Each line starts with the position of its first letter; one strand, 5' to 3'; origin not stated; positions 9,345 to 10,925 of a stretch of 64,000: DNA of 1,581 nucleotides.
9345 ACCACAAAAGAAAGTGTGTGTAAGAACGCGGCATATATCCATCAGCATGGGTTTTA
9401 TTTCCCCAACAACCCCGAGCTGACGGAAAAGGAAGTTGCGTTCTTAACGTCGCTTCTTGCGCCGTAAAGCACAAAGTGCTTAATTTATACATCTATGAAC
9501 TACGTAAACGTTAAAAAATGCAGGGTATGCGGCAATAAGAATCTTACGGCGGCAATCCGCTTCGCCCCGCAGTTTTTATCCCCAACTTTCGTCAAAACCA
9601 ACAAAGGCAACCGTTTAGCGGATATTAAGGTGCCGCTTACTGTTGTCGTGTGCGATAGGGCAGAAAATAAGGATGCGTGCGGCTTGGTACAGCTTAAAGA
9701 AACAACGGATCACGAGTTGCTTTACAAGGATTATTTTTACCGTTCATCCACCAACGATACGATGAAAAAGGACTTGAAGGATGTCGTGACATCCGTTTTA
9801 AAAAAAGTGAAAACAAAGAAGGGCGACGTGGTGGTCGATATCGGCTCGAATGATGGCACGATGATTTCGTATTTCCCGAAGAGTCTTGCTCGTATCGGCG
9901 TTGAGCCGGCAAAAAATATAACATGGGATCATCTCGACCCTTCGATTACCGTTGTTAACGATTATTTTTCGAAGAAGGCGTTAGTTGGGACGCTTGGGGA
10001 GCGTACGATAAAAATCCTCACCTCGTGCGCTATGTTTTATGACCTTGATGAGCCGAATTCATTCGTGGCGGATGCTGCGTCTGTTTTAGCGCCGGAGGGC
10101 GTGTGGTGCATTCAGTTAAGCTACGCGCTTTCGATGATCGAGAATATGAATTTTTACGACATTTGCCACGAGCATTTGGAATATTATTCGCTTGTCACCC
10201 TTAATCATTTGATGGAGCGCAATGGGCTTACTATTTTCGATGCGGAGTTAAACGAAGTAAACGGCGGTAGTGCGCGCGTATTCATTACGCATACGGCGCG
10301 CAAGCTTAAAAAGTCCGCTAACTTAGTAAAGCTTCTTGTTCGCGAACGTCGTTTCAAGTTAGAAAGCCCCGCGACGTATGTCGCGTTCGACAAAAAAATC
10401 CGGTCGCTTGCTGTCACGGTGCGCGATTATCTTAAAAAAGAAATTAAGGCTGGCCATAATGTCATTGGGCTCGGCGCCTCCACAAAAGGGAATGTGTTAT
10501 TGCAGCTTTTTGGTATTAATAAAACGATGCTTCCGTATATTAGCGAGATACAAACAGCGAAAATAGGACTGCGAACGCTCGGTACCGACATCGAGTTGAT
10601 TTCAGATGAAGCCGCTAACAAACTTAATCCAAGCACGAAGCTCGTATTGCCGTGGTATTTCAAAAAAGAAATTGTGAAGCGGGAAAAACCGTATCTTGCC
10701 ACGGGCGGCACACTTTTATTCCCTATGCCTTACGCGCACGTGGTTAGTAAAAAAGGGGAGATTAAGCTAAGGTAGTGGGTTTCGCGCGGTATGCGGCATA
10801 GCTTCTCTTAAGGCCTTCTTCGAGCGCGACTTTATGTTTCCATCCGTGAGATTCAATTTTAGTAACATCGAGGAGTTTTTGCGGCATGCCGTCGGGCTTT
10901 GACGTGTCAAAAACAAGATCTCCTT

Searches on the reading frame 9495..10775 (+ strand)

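Call 4: search_protein_families(library=pfam, proteins=[window:9495-10775:+])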
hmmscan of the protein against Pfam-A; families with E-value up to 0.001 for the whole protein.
window:9495-10775:+ (426 aa): 3 families
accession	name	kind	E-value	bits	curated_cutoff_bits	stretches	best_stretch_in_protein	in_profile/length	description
PF08484.17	Methyltransf_14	-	3.8e-36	124.7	23.5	1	255-412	2-160/160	C-methyltransferase C-terminal domain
PF08421.16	Methyltransf_13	-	7.1e-11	42.6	31.3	1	9-77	1-62/62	Putative zinc binding domain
PF13489.12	Methyltransf_23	-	1.8e-09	38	27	1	91-247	6-161/164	Methyltransferase domain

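Call 23: search_protein_families(library=ncbifam, proteins=[window:9495-10775:+], max_evalue=1e-10)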
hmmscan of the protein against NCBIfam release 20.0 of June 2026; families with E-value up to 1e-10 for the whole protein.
window:9495-10775:+ (426 aa): 0 families
